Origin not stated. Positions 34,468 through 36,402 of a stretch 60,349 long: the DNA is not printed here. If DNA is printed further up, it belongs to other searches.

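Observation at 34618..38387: Mutasome cassette interrupted by an MFS transporter: imuA' - MFS - imuB, with separate Cheo boxes for imuA' and imuB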

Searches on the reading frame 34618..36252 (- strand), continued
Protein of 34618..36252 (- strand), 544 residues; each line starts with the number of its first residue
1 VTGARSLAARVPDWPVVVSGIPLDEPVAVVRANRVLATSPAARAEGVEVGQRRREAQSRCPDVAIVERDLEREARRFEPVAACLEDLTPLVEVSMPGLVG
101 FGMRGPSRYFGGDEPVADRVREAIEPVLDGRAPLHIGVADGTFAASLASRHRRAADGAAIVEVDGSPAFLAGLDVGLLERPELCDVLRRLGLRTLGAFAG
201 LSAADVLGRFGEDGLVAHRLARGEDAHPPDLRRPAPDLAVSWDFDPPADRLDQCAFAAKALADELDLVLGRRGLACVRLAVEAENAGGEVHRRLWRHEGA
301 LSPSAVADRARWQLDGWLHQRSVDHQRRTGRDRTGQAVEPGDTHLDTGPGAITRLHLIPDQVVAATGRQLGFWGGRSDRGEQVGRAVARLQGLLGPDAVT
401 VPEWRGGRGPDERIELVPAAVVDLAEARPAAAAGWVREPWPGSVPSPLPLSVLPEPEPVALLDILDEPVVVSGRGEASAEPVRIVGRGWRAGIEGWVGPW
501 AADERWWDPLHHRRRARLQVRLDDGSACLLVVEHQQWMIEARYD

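Call 41: find_related_loci(query=A2, collection=genome_contigs, flank=6000)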
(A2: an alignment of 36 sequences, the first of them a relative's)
Query A2 (544 aa) in genome_contigs; peptide patterns used: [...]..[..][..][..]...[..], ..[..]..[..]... (x = any residue, [..] = any of these).
600 stretches matched a pattern (row limit reached: there are more); 559 encode a relative of the query (tblastn E <= 1e-3); the best 80 are kept; 80 distinct loci.
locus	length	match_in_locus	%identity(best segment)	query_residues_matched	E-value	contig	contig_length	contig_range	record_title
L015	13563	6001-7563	61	1-544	0e+0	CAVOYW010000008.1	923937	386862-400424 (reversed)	MAG: uncultured Acidimicrobiales bacterium isolate MFD09779.bin.2.38 genome assembly, contig: contig_6396, whole genome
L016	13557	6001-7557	60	1-543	0e+0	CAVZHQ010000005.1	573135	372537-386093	MAG: uncultured Acidimicrobiales bacterium isolate MFD04651.bin.1.148 genome assembly, contig: contig_2702, whole genome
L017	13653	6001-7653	58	1-544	0e+0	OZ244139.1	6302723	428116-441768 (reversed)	MAG: Acidimicrobiales bacterium isolate 8a1916bf-604c-4c53-8aba-34c6369dc135 genome assembly, chromosome: 1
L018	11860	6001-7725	54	1-544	2e-180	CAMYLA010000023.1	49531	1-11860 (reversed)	MAG: uncultured Acidimicrobiaceae bacterium isolate FCS_M_Acidobacteriota_12 genome assembly, contig: scaffold_468, whol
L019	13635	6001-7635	59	4-543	1e-178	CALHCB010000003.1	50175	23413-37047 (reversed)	MAG: uncultured Acidimicrobiales bacterium isolate R4_Bin_Bin_147_sub_1 genome assembly, contig: c_000001711874, whole g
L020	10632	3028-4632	55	1-543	6e-178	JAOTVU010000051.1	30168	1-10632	MAG: Acidimicrobiia bacterium isolate 13_May_SF_Bin57 13_May_SF_Bin57_scaffold_910_c1, whole genome shotgun sequence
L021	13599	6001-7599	54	1-544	1e-170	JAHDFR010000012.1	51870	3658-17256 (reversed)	MAG: Acidimicrobiales bacterium isolate MAG-27 RZ_1764, whole genome shotgun sequence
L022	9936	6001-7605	56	4-543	1e-167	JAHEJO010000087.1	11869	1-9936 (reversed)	MAG: Acidimicrobiales bacterium isolate Ww552 NODE_16026_length_11869_cov_4.163262, whole genome shotgun sequence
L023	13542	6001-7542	52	5-544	3e-153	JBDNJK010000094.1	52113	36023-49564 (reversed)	MAG: Acidimicrobiales bacterium isolate metabat2.72.WLB k141_769178, whole genome shotgun sequence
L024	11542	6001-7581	54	2-544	3e-150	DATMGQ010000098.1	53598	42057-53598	MAG TPA_asm: Acidimicrobiales bacterium isolate SMAG_U13493 k141_89211, whole genome shotgun sequence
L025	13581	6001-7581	50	5-544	4e-150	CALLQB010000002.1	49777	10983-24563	MAG: uncultured Acidimicrobiales bacterium isolate L2_Bin_METABAT__144_1 genome assembly, contig: c_000000315232, whole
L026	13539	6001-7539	50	5-544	2e-149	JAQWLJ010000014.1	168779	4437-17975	MAG: Acidimicrobiales bacterium isolate cluster2_bin.122 k141_4115654, whole genome shotgun sequence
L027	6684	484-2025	53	5-544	5e-149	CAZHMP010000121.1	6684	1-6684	MAG TPA_asm: uncultured Acidimicrobiales bacterium isolate binchicken_co275_150 genome assembly, contig: NODE_20352_leng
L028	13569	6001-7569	51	1-544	3e-148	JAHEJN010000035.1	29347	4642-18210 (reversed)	MAG: Acidimicrobiales bacterium isolate Ww551 NODE_2910_length_29347_cov_21.428591, whole genome shotgun sequence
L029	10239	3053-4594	51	5-544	2e-146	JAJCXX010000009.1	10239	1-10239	MAG: Acidimicrobiales bacterium isolate OFTM89 OFTM89_8, whole genome shotgun sequence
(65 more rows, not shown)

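Call 69: search_solved_structures(query=window:34618-36252:-, max_evalue=0.001)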
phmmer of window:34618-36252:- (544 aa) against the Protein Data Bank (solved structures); distinct sequences matched with E-value up to 0.001: 1.
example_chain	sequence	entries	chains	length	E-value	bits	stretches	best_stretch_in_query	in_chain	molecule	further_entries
7yll_A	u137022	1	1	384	0.00025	23.3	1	38-291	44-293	DNA polymerase IV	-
